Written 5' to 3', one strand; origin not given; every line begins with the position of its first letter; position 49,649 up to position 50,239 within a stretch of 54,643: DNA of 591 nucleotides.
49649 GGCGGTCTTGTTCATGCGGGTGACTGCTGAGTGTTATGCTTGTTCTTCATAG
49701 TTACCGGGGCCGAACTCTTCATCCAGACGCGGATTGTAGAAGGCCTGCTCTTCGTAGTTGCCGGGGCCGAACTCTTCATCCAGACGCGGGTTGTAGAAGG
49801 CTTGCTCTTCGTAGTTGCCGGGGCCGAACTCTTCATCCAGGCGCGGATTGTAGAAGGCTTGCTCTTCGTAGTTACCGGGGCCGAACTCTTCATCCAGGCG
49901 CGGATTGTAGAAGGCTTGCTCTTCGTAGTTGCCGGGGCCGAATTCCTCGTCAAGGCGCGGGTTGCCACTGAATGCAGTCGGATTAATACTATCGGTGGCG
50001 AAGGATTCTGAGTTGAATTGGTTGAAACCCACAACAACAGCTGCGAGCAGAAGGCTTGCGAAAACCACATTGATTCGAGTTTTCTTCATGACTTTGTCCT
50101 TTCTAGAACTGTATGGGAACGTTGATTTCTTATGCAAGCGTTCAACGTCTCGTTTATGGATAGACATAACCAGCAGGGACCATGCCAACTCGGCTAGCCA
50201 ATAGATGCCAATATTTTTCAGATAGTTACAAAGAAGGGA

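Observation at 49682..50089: Secreted protein made of five identical 20-aa units whose DNA copies differ only synonymously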

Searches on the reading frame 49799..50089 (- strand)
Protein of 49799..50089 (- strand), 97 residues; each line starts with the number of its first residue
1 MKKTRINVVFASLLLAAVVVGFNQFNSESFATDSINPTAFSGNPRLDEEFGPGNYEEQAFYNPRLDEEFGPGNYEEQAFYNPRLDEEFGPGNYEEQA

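Call 27: find_homologous_proteins(query=A1, max_evalue=0.1)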
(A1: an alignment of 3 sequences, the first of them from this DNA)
Query A1 (3 sequences) (97 aa, profile of the alignment): 7 proteins with E <= 0.1 among 1356 candidates.
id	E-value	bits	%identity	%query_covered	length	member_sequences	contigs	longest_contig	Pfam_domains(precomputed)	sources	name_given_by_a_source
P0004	4.4e-45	170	39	99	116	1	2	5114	-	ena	-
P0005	8.1e-32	127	44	80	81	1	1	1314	-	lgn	-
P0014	1.2e-11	63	51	53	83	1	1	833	-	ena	-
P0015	1.8e-9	56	44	59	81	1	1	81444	-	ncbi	ncbi:MAG TPA: hypothetical protein VIR78_11725 [Malonomonas sp.]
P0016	1.2e-8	53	32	80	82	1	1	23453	-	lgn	-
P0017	3.8e-7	48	46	62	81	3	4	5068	-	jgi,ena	-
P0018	3.9e-2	32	41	39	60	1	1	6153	-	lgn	-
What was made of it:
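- The profile search gave P0014-P0018, including a Malonomonas MAG protein (call 27).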

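Call 29: find_encoding_contigs(protein=P0015, flank=10000)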
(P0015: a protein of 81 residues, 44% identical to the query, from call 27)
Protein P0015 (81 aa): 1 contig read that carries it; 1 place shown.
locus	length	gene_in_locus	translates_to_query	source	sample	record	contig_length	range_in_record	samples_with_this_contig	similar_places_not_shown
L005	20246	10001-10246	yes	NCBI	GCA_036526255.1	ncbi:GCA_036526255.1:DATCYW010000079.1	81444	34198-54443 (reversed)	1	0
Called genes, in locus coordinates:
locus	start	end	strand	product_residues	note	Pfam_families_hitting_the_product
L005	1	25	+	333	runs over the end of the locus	PF12849:PBP_like_2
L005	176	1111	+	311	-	PF00528:BPD_transp_1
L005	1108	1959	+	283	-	PF00528:BPD_transp_1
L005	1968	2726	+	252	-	PF00005:ABC_tran, PF02463:SMC_N (faint), PF13401:AAA_22 (weak), PF13304:AAA_21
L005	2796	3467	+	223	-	PF01895:PhoU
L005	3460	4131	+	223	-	PF00072:Response_reg, PF00486:Trans_reg_C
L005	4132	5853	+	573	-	PF14501:HATPase_c_5 (faint), PF00512:HisKA, PF02518:HATPase_c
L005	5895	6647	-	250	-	PF02683:DsbD_TM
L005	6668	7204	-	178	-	PF00578:AhpC-TSA, PF08534:Redoxin, PF00255:GSHPx, PF02630:SCO1-SenC (weak), PF00085:Thioredoxin, PF13098:Thioredoxin_2, PF13905:Thioredoxin_8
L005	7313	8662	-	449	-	PF00072:Response_reg, PF01078:Mg_chelatase (faint), PF00158:Sigma54_activat, PF13191:AAA_16 (weak), PF14532:Sigma54_activ_2, PF07728:AAA_5, PF25601:AAA_lid_14, PF02954:HTH_8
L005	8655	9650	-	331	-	PF00512:HisKA, PF02518:HATPase_c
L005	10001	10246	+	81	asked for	-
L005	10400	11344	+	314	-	PF03547:Mem_trans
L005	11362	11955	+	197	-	PF06325:PrmA, PF05175:MTS, PF13847:Methyltransf_31, PF08241:Methyltransf_11 (weak), PF13649:Methyltransf_25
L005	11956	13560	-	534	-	PF01590:GAF, PF13185:GAF_2, PF13492:GAF_3 (weak), PF00990:GGDEF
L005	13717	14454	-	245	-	PF13085:Fer2_3, PF13187:Fer4_9 (faint), PF12797:Fer4_2 (faint), PF13237:Fer4_10, PF12838:Fer4_7, PF13183:Fer4_8, PF13534:Fer4_17 (weak)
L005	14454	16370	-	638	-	PF00890:FAD_binding_2, PF02910:Succ_DH_flav_C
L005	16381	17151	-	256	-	PF01127:Sdh_cyt (weak)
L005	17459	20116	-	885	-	PF00133:tRNA-synt_1, PF09334:tRNA-synt_1g, PF13603:tRNA-synt_1_2, PF09334:tRNA-synt_1g (weak), PF08264:Anticodon_1, PF10458:Val_tRNA-synt_C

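Call 30: find_encoding_contigs(protein=P0016, flank=10000)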
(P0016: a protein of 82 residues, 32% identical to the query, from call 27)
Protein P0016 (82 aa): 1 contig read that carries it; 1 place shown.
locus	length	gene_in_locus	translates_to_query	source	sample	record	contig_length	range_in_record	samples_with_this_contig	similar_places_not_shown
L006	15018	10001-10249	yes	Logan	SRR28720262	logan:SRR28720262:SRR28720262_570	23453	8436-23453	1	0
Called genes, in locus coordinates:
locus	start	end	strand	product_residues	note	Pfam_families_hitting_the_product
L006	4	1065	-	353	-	PF03462:PCRF, PF00472:RF-1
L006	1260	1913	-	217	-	PF02742:Fe_dep_repr_C, PF04023:FeoA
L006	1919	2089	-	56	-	-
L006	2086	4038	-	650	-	PF01926:MMR_HSR1, PF02421:FeoB_N, PF04548:AIG1 (weak), PF17910:FeoB_Cyto, PF07670:Gate, PF07664:FeoB_C, PF07670:Gate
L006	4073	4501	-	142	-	PF01475:FUR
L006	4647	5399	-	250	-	PF02683:DsbD_TM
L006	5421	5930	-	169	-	PF00578:AhpC-TSA, PF08534:Redoxin, PF00255:GSHPx (weak), PF02630:SCO1-SenC (weak), PF00085:Thioredoxin, PF13098:Thioredoxin_2, PF13905:Thioredoxin_8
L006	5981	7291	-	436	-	PF00595:PDZ (faint), PF00089:Trypsin, PF13365:Trypsin_2, PF13180:PDZ_2, PF17820:PDZ_6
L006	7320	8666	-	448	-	PF00072:Response_reg, PF00158:Sigma54_activat, PF13191:AAA_16 (weak), PF14532:Sigma54_activ_2, PF07728:AAA_5, PF25601:AAA_lid_14, PF02954:HTH_8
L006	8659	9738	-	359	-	PF00512:HisKA, PF02518:HATPase_c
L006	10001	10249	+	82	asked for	-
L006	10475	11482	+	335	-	PF00535:Glycos_transf_2, PF10111:Glyco_tranf_2_2, PF13641:Glyco_tranf_2_3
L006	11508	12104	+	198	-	PF06325:PrmA, PF05175:MTS, PF03602:Cons_hypoth95 (weak), PF13847:Methyltransf_31, PF08242:Methyltransf_12 (weak), PF13649:Methyltransf_25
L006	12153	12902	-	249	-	-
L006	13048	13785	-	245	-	PF13085:Fer2_3, PF13187:Fer4_9 (faint), PF12797:Fer4_2 (faint), PF13237:Fer4_10, PF12838:Fer4_7, PF13183:Fer4_8, PF13534:Fer4_17 (weak)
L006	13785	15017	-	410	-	?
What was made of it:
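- On Autoinducing peptide precursors (AgrD/ComC type): No AgrB/ComAB-like gene is seen (calls 29, 30).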

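Call 31: find_encoding_contigs(protein=P0017, flank=10000)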
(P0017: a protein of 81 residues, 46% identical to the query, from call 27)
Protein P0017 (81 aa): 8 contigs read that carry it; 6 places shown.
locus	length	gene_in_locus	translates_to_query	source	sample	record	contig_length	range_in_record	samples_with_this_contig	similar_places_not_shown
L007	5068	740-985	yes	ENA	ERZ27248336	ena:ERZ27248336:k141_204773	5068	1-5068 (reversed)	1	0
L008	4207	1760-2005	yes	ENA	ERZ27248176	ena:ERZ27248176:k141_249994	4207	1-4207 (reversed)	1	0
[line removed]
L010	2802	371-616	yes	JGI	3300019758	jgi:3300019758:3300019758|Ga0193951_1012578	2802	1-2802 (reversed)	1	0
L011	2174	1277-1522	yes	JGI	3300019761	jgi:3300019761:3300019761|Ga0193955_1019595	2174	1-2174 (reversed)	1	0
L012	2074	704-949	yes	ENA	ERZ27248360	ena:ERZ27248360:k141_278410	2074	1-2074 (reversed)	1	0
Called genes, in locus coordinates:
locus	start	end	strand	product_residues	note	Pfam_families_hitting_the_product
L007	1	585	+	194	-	?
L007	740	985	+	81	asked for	-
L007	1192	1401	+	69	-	PF07866:DUF1653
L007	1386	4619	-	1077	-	PF01590:GAF, PF13185:GAF_2, PF07228:SpoIIE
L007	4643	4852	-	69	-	-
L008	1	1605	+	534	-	?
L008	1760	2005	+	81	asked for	-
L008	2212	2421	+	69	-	PF07866:DUF1653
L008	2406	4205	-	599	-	?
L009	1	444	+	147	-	?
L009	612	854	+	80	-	-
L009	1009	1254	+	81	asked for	-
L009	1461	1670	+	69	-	PF07866:DUF1653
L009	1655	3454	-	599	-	?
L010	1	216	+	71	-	?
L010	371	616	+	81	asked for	-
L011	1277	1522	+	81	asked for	-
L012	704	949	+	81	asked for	-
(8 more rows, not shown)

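Call 32: find_encoding_contigs(protein=P0018, flank=10000)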
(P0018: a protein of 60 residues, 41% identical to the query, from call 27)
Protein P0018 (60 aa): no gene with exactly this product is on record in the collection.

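Call 42: find_related_loci(query=A3, collection=genome_contigs, flank=10000)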
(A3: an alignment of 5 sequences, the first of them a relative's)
Query A3 (81 aa) in genome_contigs; peptide patterns used: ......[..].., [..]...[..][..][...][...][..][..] (x = any residue, [..] = any of these).
110 stretches matched a pattern; 13 encode a relative of the query (tblastn E <= 1e-3); 13 distinct loci.
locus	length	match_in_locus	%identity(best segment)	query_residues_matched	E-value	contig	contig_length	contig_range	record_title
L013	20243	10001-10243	100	1-81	4e-51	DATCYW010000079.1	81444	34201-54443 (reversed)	MAG TPA_asm: Malonomonas sp. isolate SMAG_U54 k141_495684, whole genome shotgun sequence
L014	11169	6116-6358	75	2-81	5e-37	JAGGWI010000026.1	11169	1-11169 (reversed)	MAG: Desulfuromusa sp. isolate AUK122 PB_MBMC_076_c_000000001084, whole genome shotgun sequence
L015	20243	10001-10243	74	2-81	3e-36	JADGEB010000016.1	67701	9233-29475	MAG: Desulfuromusa sp. isolate BB25 NODE_16_length_67701_cov_8.837084, whole genome shotgun sequence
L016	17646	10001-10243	72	2-81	5e-35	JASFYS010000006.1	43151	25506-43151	MAG: Desulfuromusa sp. isolate MAY_MAG_00005 ALL_000000000504, whole genome shotgun sequence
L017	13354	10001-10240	57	2-81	1e-26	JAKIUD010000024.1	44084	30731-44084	MAG: Desulfuromusa sp. isolate D100SM.bin.1 NODE_371_length_44084_cov_5.007576, whole genome shotgun sequence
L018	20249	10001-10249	65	1-81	5e-25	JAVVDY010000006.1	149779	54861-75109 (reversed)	MAG: Desulfuromonadales bacterium isolate TamC13-07 NODE_45_length_149779_cov_25.139183, whole genome shotgun sequence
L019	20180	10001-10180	75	2-60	5e-25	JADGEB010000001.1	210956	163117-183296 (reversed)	MAG: Desulfuromusa sp. isolate BB25 NODE_1_length_210956_cov_8.291167, whole genome shotgun sequence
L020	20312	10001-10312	56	1-81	6e-25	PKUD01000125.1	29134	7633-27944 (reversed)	MAG: Desulfuromonas sp. isolate BM509 sc_892, whole genome shotgun sequence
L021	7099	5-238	77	26-81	2e-24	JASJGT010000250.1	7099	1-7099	MAG: Desulfuromusa sp. isolate ChS5.bin.38 ChesSed_k141_1985060, whole genome shotgun sequence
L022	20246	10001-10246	67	22-81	9e-24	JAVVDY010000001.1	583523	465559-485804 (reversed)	MAG: Desulfuromonadales bacterium isolate TamC13-07 NODE_1_length_583523_cov_24.997611, whole genome shotgun sequence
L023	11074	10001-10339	51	1-81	2e-23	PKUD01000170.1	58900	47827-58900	MAG: Desulfuromonas sp. isolate BM509 sc_261, whole genome shotgun sequence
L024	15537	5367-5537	58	3-57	2e-16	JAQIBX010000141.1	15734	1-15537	MAG: Desulfuromusa sp. isolate GH17 k119_233865, whole genome shotgun sequence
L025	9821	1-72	83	38-81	6e-9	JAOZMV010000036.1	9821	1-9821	MAG: Desulfuromusa sp. isolate GMC3.metabat2.84 GMC3_2523_length_9821_cov_12.222507, whole genome shotgun sequence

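Call 49: search_protein_families(library=ncbifam, proteins=[L005:8655-9650:-, L005:7313-8662:-, L005:6668-7204:-, L005:5895-6647:-, L006:5981-7291:-, L005:10400-11344:+, L005:11362-11955:+, L020:10001-10504:+, L022:9782-10249:+], max_evalue=0.00001)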
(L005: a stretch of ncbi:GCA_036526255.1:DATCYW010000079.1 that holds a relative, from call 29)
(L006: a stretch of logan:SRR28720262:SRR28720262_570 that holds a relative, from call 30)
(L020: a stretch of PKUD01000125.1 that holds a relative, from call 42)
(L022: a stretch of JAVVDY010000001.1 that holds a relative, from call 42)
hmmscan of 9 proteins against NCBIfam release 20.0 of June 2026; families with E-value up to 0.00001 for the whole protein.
L005:8655-9650:- (331 aa): 79 families (the best 25 are shown)
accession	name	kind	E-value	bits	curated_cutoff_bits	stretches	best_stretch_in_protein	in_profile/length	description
NF008468.0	PRK11360.1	equivalog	2.2e-67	227.8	646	1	95-318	382-607/616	two-component system sensor histidine kinase AtoS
NF007688.0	PRK10364.1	equivalog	6.2e-61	206.5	479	1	95-319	226-450/460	two-component system sensor histidine kinase ZraS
NF010411.0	PRK13837.1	equivalog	5.2e-45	153.7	647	1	81-325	422-680/828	two-component system VirA-like sensor kinase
NF046044.1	PnpS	equivalog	1.1e-37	130.1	400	1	90-317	151-389/390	two-component system histidine kinase PnpS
NF053867.1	SprKinKinDBac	equivalog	6.7e-37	127.1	775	1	98-317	275-495/500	sporulation kinase KinD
NF052574.1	HisKinEspCMyxo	equivalog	3.5e-35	121.4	1200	1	96-320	404-638/785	serine histidine kinase EspC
NF008312.0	PRK11100.1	equivalog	1.5e-34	119.6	356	1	64-318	214-473/477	two-component system sensor histidine kinase CreC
TIGR02966.1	phoR_proteo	equivalog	9.8e-34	116.8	334.2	1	73-316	79-332/333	phosphate regulon sensor histidine kinase PhoR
NF008293.1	PRK11073.1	equivalog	1.2e-32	113.5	240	1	68-317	92-345/349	nitrogen regulation protein NR(II)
NF038348.1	T2SS_HK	subfamily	3.3e-32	111.6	450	1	157-317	410-571/574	histidine kinase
TIGR02956.1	TMAO_torS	equivalog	2.6e-29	102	676.5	1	113-317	468-680/967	TMAO reductase system sensor histidine kinase/response regulator TorS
NF007004.0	PRK09467.1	equivalog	3.3e-29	102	415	1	112-317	235-434/440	two-component system sensor histidine kinase EnvZ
NF058527.1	HistKinChvGCaul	equivalog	1.2e-28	100.2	740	1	103-317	300-531/535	two-component sensor histidine kinase ChvG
NF046026.1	HisKinCckACaul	equivalog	7.1e-28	97.1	1000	1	95-321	288-533/678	cell cycle histidine kinase CckA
NF012163.2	BaeS_SmeS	equivalog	6.1e-27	94.6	500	1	111-317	242-456/457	sensor histidine kinase efflux regulator BaeS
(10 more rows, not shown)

L005:7313-8662:- (449 aa): 107 families (the best 25 are shown)
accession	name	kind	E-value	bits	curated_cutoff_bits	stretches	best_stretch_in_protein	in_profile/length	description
NF008469.0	PRK11361.1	equivalog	5.6e-140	467.1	714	1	2-448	4-458/461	acetoacetate metabolism transcriptional regulator AtoC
TIGR02915.1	PEP_resp_reg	equivalog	5.7e-133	444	502.6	1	5-446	1-444/445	PEP-CTERM-box response regulator transcription factor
TIGR01818.1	ntrC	equivalog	1.3e-131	439.6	558.6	1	5-394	1-391/463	nitrogen regulation protein NR(I)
NF041946.1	LuxO_transreg_Vib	equivalog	7.7e-116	387.6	800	1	9-444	3-460/463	quorum-sensing sigma-54 dependent transcriptional regulator LuxO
NF007689.0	PRK10365.1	equivalog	1.3e-114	383.4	760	1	4-441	7-439/441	sigma-54-dependent response regulator transcription factor ZraR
NF041552.1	TF_PrdR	equivalog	1.1e-109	367.4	795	1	137-444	263-576/577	sigma-54 dependent transcriptional regulator PrdR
NF051870.1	NAssimRespRegNtrX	equivalog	2e-109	366.5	600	1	3-441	2-447/452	nitrogen assimilation response regulator NtrX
NF008176.1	PRK10923.1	equivalog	2.3e-109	366.1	620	1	4-391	5-392/469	nitrogen regulation protein NR(I)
NF011695.0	PRK15115.1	equivalog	5e-109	365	763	1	3-427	7-419/445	two-component system response regulator GlrR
TIGR01817.1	nifA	equivalog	2.7e-104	349.9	528.85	1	134-380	189-438/534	nif-specific transcriptional activator NifA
NF003451.0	PRK05022.1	equivalog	6.6e-101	338.5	476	1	124-437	169-501/512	nitric oxide reductase transcriptional regulator NorR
NF038308.1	RNA_repair_RtcR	equivalog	2.1e-97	327.2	650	1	82-445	119-517/530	RNA repair transcriptional activator RtcR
NF049963.1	RespRegFlgRCampy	domain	1.9e-95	320.3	750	1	5-445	3-428/429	fla regulon two-component system response regulator FlgR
NF050807.1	TransRegFlbDCaul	equivalog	3.1e-93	313.1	750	1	81-445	77-439/454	sigma-54-dependent transcriptional regulator FlbD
NF011958.0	PRK15429.1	equivalog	5.7e-87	292.9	830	1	123-447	360-687/692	formate hydrogenlyase transcriptional activator FlhA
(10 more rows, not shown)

L005:6668-7204:- (178 aa): 15 families
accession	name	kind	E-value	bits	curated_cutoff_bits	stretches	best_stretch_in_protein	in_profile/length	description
NF002854.0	PRK03147.1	subfamily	3.6e-40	137.7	170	1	37-160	37-159/176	thiol-disulfide oxidoreductase ResA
NF047696.1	ThlDiSintTplARhiz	equivalog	9.4e-28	97.5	230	1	41-172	76-212/219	thiol:disulfide interchange protein TlpA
NF041202.1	StoA_CxxC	exception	1.9e-23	83.1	210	1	43-159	34-150/163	endospore biogenesis thiol-disulfide oxidoreductase StoA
NF041054.1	WAxxUGC_long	equivalog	1.1e-22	80.9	300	1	41-154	83-195/354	ResA-like WAxxUGC motif-containing protein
TIGR00385.1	dsbE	subfamily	3.1e-19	69.2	123.15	1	37-159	35-156/173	DsbE family thiol:disulfide interchange protein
NF011941.0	PRK15412.1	equivalog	2.6e-15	56.4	359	1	19-159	23-161/185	thiol:disulfide interchange protein DsbE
TIGR01068.1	thioredoxin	equivalog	3e-11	43.4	96.8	1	61-108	13-59/101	thioredoxin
NF010625.0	PRK14018.1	equivalog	7.6e-09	34.6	522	1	40-160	36-158/521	bifunctional peptide-methionine (S)-S-oxide reductase MsrA/peptide-methionine (R)-S-oxide reductase MsrB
NF038285.1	deiodinase_rel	hypoth_equivalog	2.9e-08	33.6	250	1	34-98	174-240/347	deiodinase family protein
NF006960.0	PRK09437.1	equivalog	3.2e-08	33.6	140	1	38-139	6-106/156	thioredoxin-dependent thiol peroxidase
NF040769.1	SelL_rel_redox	subfamily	2e-07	30.8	120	1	40-143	1-102/173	SelL-related redox protein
TIGR02661.1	MauD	equivalog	2.8e-07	30.2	188.6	1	35-155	45-161/189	methylamine dehydrogenase accessory protein MauD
NF053650.1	PerredPrxQDein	equivalog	6.3e-07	29.5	260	1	43-132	2-89/148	thioredoxin-dependent peroxiredoxin PrxQ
NF047697.1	ThioredTrxAClost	equivalog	6.3e-06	26.3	140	0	62-94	17-49/105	thioredoxin TrxA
NF008229.0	PRK10996.1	equivalog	7.1e-06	25.8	125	0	62-105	52-94/141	thioredoxin TrxC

L005:5895-6647:- (250 aa): 2 families
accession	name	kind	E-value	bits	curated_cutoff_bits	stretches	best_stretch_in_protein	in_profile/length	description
NF045694.1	seleno_TsoB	exception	1.7e-13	49.6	805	1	8-195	184-357/572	rhodanese/DsbD fusion-like selenoprotein TsoB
NF001419.0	PRK00293.1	subfamily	1.4e-09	37.1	330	1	7-236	170-388/574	protein-disulfide reductase DsbD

L006:5981-7291:- (436 aa): 14 families
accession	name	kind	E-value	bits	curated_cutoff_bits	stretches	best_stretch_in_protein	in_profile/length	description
TIGR02037.1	degP_htrA_DO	subfamily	1.1e-105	354.1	416.2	1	30-427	4-426/434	Do family serine endopeptidase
NF041521.1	HhoA_HhoB_HtrA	equivalog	6.7e-89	298.5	450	1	29-347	3-334/335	HhoA/HhoB/HtrA family serine endopeptidase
NF047968.1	SerProtHtrA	equivalog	2.3e-75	254.2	470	1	77-343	83-356/357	serine protease HtrA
TIGR02038.1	protease_degS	equivalog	2.7e-69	234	422.95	1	63-343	61-345/351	outer membrane-stress sensor serine endopeptidase DegS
NF007526.1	PRK10139.1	equivalog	1e-68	232.1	756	1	62-406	70-428/456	serine endoprotease DegQ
NF008147.1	PRK10898.1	equivalog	4e-64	217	408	1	77-345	74-348/352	outer membrane-stress sensor serine endopeptidase DegS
NF008189.1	PRK10942.1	equivalog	4.5e-64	216.6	720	1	78-409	110-452/477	serine endoprotease DegP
NF050055.1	SerProtHtrAMycob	equivalog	7.7e-52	176.8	800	1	76-313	222-467/502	serine protease HtrA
NF040960.1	MamE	equivalog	1.5e-49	169.2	800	2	33-248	77-294/659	magnetosome formation protease MamE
NF053637.1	SerProtHtrAspr2045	equivalog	3.4e-41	141.5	650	1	22-340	55-382/394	serine protease HtrA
NF040961.1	MamO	equivalog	3.4e-24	85.1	800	1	78-250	95-270/648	magnetosome protein MamO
NF033740.0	MarP_fam_protase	equivalog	6.1e-22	78.2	250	1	79-247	209-377/390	MarP family serine protease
NF041199.1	trx7_PDZ_seleno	equivalog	4.1e-10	39.1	300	0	287-343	214-389/390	Trx7/PDZ domain-containing (seleno)protein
TIGR00054.1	TIGR00054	equivalog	1.1e-06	27.8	147.55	0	279-342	205-267/421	RIP metalloprotease RseP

L005:10400-11344:+ (314 aa): 1 family
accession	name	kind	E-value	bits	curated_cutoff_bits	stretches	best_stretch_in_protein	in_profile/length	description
TIGR00946.1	2a69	subfamily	2.2e-25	89.5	246.05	1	7-309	6-335/336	auxin efflux carrier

L005:11362-11955:+ (197 aa): 12 families
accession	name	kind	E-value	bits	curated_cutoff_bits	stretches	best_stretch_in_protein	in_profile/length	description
TIGR00406.1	prmA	equivalog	1.2e-34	120.1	183.15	1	2-174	100-273/288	50S ribosomal protein L11 methyltransferase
NF001785.0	PRK00517.2-2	equivalog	4.5e-33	114.6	188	1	4-196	89-281/282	50S ribosomal protein L11 methyltransferase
NF001786.0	PRK00517.2-4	equivalog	4.9e-32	111.2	327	1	15-196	99-274/277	50S ribosomal protein L11 methyltransferase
NF001790.0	PRK00517.3-3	equivalog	1.9e-28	99.6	269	1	28-193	90-258/262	50S ribosomal protein L11 methyltransferase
NF001784.0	PRK00517.2-1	equivalog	2.4e-22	79.8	244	1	33-192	122-287/290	50S ribosomal protein L11 methyltransferase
NF011529.0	PRK14968.1-3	equivalog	5e-10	39.1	162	1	52-133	26-105/198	putative methyltransferase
TIGR03534.1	RF_mod_PrmC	equivalog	1.6e-09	37.6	199.1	1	46-133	73-163/253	peptide chain release factor N(5)-glutamine methyltransferase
NF011528.0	PRK14968.1-2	equivalog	1.8e-08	34.1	171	1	58-133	36-114/205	putative methyltransferase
TIGR02021.1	BchM-ChlM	equivalog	1.9e-07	30.7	158.9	1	38-132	33-124/218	magnesium protoporphyrin IX methyltransferase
TIGR01983.1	UbiG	equivalog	2e-07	30.5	102.95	1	61-160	50-153/228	bifunctional 2-polyprenyl-6-hydroxyphenol methylase/3-demethylubiquinol 3-O-methyltransferase UbiG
TIGR02072.1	BioC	equivalog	1.5e-06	28.2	184.95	1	49-134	23-105/244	malonyl-ACP O-methyltransferase BioC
NF001556.0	PRK00377.1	equivalog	8.7e-06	25.6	238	0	62-115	42-97/198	cobalt-precorrin-6Y C(15)-methyltransferase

L020:10001-10504:+ (167 aa): 0 families

L022:9782-10249:+ (155 aa): 0 families
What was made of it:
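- Its kinase and regulator best match the AtoS/ZraS and AtoC/NtrC/ZraR classes (call 49).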

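Call 59: search_solved_structures(query=A3, max_evalue=10)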
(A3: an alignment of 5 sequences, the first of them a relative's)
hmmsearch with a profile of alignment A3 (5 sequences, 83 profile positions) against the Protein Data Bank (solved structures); distinct sequences matched with E-value up to 10: 2.
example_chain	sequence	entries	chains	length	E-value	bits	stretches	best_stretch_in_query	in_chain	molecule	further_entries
9be8_A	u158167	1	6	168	0.15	15.2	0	33-63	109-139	Transcription attenuation protein MtrB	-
9bds_A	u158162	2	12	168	0.44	13.7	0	33-63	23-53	Transcription attenuation protein MtrB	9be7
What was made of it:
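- Tried and rejected: The PDB sequence search gave only insignificant MtrB hits (call 59).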
